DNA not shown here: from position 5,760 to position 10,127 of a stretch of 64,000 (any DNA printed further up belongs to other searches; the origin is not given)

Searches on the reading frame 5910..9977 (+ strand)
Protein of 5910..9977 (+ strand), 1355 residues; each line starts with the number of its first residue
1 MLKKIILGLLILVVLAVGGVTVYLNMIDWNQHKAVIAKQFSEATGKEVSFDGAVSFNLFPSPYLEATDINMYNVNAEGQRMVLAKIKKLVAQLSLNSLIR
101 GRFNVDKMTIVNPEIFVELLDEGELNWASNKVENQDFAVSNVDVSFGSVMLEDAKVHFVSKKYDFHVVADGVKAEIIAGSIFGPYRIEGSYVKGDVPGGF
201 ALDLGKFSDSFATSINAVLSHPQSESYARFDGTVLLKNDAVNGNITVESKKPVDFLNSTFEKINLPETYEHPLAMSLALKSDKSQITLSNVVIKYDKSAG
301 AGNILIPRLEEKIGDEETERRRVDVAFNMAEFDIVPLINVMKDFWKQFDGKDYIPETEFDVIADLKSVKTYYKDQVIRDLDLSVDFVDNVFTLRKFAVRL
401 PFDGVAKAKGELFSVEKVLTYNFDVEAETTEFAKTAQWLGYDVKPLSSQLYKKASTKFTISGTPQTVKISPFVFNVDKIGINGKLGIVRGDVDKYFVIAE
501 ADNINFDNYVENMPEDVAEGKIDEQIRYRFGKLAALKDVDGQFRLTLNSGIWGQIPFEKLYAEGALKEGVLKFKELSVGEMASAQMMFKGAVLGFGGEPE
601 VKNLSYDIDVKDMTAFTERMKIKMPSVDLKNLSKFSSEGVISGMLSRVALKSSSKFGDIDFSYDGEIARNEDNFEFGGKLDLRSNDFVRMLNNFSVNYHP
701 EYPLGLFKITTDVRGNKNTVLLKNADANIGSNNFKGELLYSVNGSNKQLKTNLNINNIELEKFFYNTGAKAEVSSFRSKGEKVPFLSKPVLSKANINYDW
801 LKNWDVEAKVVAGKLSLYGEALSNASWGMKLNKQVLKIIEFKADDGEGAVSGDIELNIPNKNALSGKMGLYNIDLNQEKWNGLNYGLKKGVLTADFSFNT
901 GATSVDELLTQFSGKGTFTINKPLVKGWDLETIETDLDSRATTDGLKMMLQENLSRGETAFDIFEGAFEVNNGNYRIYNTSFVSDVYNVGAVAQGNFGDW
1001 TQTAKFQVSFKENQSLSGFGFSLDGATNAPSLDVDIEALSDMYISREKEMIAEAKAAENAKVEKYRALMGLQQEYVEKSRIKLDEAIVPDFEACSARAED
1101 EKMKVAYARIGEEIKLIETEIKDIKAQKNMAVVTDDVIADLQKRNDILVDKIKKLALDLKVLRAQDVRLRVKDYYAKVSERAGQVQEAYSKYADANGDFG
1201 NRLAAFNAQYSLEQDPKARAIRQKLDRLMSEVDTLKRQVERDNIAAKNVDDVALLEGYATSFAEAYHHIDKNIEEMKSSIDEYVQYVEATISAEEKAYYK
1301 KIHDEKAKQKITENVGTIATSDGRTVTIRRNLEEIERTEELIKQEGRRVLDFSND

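Call 65: search_protein_families(library=pfam, proteins=[window:5910-9977:+], max_evalue=0.001)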
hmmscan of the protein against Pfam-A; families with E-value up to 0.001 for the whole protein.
window:5910-9977:+ (1355 aa): 2 families
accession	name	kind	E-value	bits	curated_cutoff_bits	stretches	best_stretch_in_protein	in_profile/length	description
PF05170.20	AsmA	-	1.9e-25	90.2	29.8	2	3-142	6-141/607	AsmA family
PF05359.17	DUF748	-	1.2e-08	33.9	50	1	2-175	14-183/1037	Domain of Unknown Function (DUF748)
